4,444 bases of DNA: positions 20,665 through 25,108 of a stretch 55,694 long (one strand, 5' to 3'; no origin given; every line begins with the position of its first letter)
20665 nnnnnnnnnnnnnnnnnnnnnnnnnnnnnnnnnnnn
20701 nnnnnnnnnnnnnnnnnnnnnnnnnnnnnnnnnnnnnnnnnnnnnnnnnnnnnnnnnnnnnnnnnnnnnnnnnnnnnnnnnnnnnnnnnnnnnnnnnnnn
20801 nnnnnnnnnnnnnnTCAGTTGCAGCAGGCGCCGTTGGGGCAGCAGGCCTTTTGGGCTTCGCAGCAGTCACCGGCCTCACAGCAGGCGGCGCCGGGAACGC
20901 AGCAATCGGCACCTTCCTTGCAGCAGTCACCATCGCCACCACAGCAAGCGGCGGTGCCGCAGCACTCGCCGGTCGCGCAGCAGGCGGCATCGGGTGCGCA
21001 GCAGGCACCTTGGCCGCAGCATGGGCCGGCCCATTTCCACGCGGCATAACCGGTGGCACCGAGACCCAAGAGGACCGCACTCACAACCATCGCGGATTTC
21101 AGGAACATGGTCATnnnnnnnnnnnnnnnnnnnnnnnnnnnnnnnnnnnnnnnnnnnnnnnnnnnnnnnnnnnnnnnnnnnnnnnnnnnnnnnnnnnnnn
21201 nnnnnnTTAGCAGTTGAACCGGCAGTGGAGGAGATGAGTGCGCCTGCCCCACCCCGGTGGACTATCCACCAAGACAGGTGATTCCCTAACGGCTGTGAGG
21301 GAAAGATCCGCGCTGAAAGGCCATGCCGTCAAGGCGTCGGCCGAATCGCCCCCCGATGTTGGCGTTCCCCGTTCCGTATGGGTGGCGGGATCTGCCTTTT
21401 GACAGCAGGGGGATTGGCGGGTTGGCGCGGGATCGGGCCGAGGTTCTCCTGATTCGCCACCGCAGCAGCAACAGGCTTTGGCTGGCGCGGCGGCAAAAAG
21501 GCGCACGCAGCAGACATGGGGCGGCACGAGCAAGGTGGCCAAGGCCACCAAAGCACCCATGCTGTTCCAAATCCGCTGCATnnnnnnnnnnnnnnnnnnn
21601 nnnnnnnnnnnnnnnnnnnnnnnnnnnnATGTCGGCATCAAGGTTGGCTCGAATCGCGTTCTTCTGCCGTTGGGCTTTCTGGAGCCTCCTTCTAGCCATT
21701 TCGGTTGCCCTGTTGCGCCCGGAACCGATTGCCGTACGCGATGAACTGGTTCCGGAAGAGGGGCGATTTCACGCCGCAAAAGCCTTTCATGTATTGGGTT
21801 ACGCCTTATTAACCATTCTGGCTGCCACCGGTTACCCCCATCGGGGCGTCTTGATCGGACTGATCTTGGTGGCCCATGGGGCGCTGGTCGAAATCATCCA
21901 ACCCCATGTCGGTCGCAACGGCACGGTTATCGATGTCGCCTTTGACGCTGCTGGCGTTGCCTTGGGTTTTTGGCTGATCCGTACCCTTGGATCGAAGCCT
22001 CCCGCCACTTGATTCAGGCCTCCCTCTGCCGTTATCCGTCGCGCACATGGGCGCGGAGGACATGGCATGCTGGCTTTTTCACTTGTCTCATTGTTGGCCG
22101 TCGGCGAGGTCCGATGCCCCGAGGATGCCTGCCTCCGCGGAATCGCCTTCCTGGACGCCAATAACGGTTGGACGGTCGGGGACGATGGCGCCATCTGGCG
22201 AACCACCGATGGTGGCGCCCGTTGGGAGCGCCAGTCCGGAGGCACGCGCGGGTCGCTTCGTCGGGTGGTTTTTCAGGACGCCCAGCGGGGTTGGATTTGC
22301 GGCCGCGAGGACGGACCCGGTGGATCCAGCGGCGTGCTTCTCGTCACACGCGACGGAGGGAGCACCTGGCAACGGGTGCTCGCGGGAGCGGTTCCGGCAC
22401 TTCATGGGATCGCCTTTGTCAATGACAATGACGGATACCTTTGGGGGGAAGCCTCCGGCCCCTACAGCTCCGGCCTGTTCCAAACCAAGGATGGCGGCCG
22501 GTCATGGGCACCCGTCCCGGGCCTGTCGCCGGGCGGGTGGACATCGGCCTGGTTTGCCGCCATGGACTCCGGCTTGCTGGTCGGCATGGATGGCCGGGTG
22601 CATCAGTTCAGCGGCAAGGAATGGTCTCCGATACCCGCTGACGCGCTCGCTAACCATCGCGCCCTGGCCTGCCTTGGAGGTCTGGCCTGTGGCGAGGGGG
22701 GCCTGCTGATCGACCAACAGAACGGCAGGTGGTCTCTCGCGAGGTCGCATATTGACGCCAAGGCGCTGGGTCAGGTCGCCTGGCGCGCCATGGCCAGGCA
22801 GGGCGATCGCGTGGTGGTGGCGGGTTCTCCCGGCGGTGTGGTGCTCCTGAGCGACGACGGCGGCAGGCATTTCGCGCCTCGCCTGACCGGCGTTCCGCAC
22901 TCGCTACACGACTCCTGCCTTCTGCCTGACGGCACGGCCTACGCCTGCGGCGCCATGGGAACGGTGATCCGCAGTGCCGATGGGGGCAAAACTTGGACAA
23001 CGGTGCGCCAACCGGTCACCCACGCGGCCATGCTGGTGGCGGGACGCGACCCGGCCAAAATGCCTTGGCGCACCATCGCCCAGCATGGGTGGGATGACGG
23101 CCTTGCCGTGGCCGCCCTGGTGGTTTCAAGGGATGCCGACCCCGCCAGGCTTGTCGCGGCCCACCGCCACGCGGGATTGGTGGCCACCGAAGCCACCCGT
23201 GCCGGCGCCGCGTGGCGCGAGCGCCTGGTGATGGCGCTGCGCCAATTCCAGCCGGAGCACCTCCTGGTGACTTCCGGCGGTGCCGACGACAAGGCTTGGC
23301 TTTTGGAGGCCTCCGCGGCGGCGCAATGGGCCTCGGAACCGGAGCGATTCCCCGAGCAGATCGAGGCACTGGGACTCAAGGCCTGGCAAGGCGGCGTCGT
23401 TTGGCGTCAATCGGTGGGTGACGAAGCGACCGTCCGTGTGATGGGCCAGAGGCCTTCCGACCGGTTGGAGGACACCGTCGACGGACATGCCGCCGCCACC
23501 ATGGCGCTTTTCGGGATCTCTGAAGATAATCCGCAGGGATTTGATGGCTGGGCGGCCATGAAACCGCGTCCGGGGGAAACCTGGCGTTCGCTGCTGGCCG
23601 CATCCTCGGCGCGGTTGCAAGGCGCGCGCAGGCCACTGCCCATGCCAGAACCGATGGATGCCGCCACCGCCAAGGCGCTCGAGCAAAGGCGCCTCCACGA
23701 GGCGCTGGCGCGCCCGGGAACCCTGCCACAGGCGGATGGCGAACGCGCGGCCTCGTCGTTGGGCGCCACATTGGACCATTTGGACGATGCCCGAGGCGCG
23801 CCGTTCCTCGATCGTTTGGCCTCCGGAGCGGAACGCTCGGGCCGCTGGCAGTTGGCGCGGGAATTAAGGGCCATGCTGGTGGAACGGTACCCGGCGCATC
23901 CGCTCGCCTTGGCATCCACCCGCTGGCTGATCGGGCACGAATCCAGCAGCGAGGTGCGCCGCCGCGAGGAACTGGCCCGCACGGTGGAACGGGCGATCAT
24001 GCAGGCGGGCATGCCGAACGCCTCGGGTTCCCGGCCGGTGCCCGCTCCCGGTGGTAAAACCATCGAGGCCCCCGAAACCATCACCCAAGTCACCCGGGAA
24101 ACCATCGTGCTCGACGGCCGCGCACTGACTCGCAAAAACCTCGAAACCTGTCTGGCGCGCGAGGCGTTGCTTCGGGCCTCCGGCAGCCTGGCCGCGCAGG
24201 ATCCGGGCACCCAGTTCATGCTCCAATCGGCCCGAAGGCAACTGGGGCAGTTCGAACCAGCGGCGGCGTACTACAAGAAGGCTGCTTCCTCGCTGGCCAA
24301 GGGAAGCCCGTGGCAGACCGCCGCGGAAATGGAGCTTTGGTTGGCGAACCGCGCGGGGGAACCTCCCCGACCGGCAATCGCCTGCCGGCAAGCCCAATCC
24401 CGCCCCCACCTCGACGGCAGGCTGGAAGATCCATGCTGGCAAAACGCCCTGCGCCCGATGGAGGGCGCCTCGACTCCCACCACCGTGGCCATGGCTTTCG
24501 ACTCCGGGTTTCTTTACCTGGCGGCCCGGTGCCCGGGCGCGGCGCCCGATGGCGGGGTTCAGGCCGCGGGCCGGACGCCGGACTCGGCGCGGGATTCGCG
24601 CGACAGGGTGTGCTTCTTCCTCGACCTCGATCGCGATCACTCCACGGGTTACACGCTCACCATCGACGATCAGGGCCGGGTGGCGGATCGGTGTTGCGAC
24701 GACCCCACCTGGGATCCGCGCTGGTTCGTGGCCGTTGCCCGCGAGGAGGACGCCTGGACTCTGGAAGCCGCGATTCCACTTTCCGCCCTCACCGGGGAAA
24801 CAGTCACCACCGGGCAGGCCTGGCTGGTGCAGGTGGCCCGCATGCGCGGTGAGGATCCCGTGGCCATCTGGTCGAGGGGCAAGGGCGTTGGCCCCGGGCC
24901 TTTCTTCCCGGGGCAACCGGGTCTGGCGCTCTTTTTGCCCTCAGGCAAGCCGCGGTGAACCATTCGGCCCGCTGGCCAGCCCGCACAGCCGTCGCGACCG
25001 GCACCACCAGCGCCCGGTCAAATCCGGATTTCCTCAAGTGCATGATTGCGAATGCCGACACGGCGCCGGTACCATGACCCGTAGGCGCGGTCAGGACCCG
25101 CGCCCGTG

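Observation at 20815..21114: Secreted mini-protein made of 11 vicinal Cys-Cys dipeptides at a strict 6-7 residue period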

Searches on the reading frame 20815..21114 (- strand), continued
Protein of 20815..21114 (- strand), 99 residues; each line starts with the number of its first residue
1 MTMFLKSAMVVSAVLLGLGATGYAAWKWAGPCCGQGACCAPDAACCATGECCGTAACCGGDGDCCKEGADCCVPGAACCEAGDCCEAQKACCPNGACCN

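Call 75: search_protein_families(library=pfam, alignment_id=A7, max_evalue=0.00001)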
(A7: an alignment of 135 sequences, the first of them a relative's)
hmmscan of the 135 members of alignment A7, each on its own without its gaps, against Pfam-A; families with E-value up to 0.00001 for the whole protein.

A. member 1, L013:4759-5118:+ (120 aa): 0 families

B. families by the number of members that match (of 135 scanned): 102 families (the first 25 are shown)
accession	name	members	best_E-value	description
PF00578.27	AhpC-TSA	6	6.3e-41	AhpC/TSA family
PF08534.16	Redoxin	6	1.5e-26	Redoxin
PF00085.26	Thioredoxin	6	4.7e-10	Thioredoxin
PF13905.12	Thioredoxin_8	5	2.8e-11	Thioredoxin-like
PF04542.20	Sigma70_r2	4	1.2e-08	Sigma-70 region 2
PF00255.25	GSHPx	4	7.4e-07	Glutathione peroxidase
PF01926.29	MMR_HSR1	3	5.2e-19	50S ribosome-binding GTPase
PF00005.33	ABC_tran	2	1.7e-34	ABC transporter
PF04055.27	Radical_SAM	2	2.9e-21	Radical SAM superfamily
PF13304.12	AAA_21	2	1.3e-19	AAA domain, putative AbiEii toxin, Type IV TA system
PF00092.34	VWA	2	1.4e-19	von Willebrand factor type A domain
PF13649.12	Methyltransf_25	2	1.1e-18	Methyltransferase domain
PF08241.18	Methyltransf_11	2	1.5e-18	Methyltransferase domain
PF11604.15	CusF_Ec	2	7.3e-18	Copper binding periplasmic protein CusF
PF13519.12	VWA_2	2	3.7e-14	von Willebrand factor type A domain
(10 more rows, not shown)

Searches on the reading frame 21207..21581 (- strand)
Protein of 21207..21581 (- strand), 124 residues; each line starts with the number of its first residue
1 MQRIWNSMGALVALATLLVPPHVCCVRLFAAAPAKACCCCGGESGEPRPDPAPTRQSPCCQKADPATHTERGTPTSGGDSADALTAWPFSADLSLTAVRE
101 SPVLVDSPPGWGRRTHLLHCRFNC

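Call 6: search_protein_families(library=pfam, proteins=[window:21207-21581:-], max_evalue=1)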
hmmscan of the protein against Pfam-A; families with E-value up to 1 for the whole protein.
window:21207-21581:- (124 aa): 1 family
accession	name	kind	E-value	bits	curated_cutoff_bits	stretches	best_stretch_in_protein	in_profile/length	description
PF11636.13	Troponin-I_N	-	0.057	13.9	26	1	45-55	10-20/32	Troponin I residues 1-32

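Call 7: search_protein_families(library=ncbifam, proteins=[window:21207-21581:-], max_evalue=1)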
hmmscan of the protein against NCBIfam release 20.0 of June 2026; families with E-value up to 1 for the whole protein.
window:21207-21581:- (124 aa): 0 families

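Call 49: find_homologous_proteins(query=A4, max_evalue=0.01)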
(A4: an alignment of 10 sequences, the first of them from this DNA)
Query A4 (10 sequences) (124 aa, profile of the alignment): 14 proteins with E <= 0.01 among 8000 candidates.
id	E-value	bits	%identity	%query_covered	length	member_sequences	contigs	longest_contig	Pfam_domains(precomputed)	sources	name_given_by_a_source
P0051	2.7e-29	120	98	100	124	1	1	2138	-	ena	-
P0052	8.7e-28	115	32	44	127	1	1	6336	-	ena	-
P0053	1.1e-23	102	30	19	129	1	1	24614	-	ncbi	ncbi:MAG: hypothetical protein U0797_28325 [Gemmataceae bacterium]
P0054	1.7e-23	101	24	94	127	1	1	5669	-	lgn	-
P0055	1.4e-20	92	37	39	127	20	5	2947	-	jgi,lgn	-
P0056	2.1e-19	88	37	44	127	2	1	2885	-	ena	-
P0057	1.7e-17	82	64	100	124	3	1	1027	-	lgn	-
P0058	1.7e-15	75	-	-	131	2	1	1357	-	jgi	jgi:hypothetical protein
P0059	2.0e-15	75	26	99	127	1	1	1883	-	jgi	jgi:hypothetical protein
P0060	3.4e-15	74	60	8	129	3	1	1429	-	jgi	jgi:hypothetical protein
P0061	1.1e-13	70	53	100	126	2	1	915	-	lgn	-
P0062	6.6e-12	64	36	38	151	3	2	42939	-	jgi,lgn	-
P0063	7.6e-10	57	33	40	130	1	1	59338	-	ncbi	ncbi:MAG: hypothetical protein U0744_13320 [Gemmataceae bacterium]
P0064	7.4e-3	35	37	35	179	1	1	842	-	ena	-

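Call 55: search_protein_families(library=pfam, proteins=[P0053, P0063, P0062], max_evalue=0.1)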
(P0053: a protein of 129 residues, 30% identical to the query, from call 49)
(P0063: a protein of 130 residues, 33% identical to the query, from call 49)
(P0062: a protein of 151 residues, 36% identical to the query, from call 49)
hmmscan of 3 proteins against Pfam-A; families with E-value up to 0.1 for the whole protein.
P0053 (129 aa): 0 families

P0063 (130 aa): 0 families

P0062 (151 aa): 0 families

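Call 61: search_solved_structures(query=A6, max_evalue=1)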
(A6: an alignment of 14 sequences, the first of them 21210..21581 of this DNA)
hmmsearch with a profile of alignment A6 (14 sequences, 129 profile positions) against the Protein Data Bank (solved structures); distinct sequences matched with E-value up to 1: 0.

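Call 68: predict_structure(alignment_id=A6)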
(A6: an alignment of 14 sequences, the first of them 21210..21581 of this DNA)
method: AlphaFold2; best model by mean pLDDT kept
length: 124 residues; sequences in the alignment: 14
mean_pLDDT: 45.0   pTM: 0.25
mean pLDDT of the five models: 45.0, 43.7, 43.2, 42.9, 39.1
residues with pLDDT >= 90: 0; 70-90: 13; 50-70: 9; < 50: 102
segments of 3 or more residues with pLDDT < 50: 23-124
pLDDT, mean of each block of 10 residues (from residue 1): 80 69 47 43 42 43 39 36 35 33 37 40 37
secondary structure, 60 per line:
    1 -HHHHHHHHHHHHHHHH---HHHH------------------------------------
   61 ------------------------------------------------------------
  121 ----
elements in order: H2-17 H21-24

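Call 90: search_protein_families(library=pfam, alignment_id=A6, max_evalue=10)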
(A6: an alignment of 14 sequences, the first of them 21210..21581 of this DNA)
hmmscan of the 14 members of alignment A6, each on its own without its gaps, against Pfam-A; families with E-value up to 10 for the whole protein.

A. member 1, window:21210-21581:- (124 aa): 1 family
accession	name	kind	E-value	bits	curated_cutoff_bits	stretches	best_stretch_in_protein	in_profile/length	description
PF11636.13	Troponin-I_N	-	0.057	13.9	26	1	45-55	10-20/32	Troponin I residues 1-32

B. families by the number of members that match (of 14 scanned): 2 families
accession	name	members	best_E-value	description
PF11636.13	Troponin-I_N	2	0.038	Troponin I residues 1-32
PF02565.21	RecO_C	1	0.071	Recombination protein O C terminal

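Call 94: find_related_loci(query=A8, collection=metagenome_contigs, flank=1500)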
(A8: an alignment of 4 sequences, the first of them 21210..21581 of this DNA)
Query A8 (124 aa) in metagenome_contigs; peptide patterns used: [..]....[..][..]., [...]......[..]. (x = any residue, [..] = any of these).
126 stretches matched a pattern; 8 encode a relative of the query (tblastn E <= 1e-3); 8 distinct loci.
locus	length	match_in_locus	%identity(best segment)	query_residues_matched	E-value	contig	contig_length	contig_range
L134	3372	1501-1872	65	1-124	7e-32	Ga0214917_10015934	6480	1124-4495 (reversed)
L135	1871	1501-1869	64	1-123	5e-30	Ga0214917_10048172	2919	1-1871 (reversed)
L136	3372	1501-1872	38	1-124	8e-20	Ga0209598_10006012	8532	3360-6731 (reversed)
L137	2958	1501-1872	38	1-124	8e-20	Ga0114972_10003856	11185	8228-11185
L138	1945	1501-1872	38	1-124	8e-20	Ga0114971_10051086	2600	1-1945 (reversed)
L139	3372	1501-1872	37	1-124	2e-19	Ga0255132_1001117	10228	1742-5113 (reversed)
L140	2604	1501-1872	37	1-124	2e-19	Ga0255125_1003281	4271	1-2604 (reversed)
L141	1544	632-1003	39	1-124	6e-19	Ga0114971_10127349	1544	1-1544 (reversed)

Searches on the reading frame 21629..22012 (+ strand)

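Call 6: search_protein_families(library=pfam, proteins=[window:21629-22012:+], max_evalue=1)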
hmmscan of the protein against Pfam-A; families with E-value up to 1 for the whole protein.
window:21629-22012:+ (127 aa): 1 family
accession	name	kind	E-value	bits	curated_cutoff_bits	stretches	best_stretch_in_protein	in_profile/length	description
PF04892.17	VanZ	-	0.00016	22.7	30.1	1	50-119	57-124/126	VanZ like family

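Call 7: search_protein_families(library=ncbifam, proteins=[window:21629-22012:+], max_evalue=1)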
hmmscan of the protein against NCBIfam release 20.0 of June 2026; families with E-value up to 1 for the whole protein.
window:21629-22012:+ (127 aa): 1 family
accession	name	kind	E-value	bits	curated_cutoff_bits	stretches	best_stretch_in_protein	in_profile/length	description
NF037970.1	vanZ_1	subfamily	3.1e-05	24.6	20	1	48-110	40-109/109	VanZ family protein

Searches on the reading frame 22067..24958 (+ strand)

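Call 6: search_protein_families(library=pfam, proteins=[window:22067-24958:+], max_evalue=1)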
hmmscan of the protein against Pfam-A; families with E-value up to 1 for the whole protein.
window:22067-24958:+ (963 aa): 6 families
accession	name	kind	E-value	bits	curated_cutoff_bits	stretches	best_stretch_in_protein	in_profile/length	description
PF14870.12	PSII_BNR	-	1.1e-16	61.4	27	2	15-104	12-97/303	Photosynthesis system II assembly factor YCF48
PF15902.12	Sortilin-Vps10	-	8.3e-07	28.6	33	1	42-149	2-111/446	Sortilin, neurotensin receptor 3,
PF02012.26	BNR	-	2.8e-05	23.9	27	0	302-311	2-11/12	BNR/Asp-box repeat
PF13088.12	BNR_2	-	0.00015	21.7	31.4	1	45-151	142-252/277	BNR repeat-like domain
PF20859.2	RHA1_ro05818_N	-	0.0011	19.4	27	1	526-575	6-52/58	Hypothetical protein RHA1_ro05818, N-terminal helical domain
PF13428.12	TPR_14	-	0.14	13.4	23.5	0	581-615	4-38/44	Tetratricopeptide repeat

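Call 7: search_protein_families(library=ncbifam, proteins=[window:22067-24958:+], max_evalue=1)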
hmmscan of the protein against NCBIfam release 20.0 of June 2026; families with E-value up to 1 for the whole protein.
window:22067-24958:+ (963 aa): 2 families
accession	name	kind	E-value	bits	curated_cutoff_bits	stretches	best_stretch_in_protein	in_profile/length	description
NF010237.0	PRK13684.1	equivalog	6.1e-17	61.6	326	3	15-105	40-125/334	photosynthesis system II assembly factor Ycf48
NF045728.1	glycosyl_F510_1955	equivalog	1.1e-13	51.1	175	2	241-327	143-227/246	F510_1955 family glycosylhydrolase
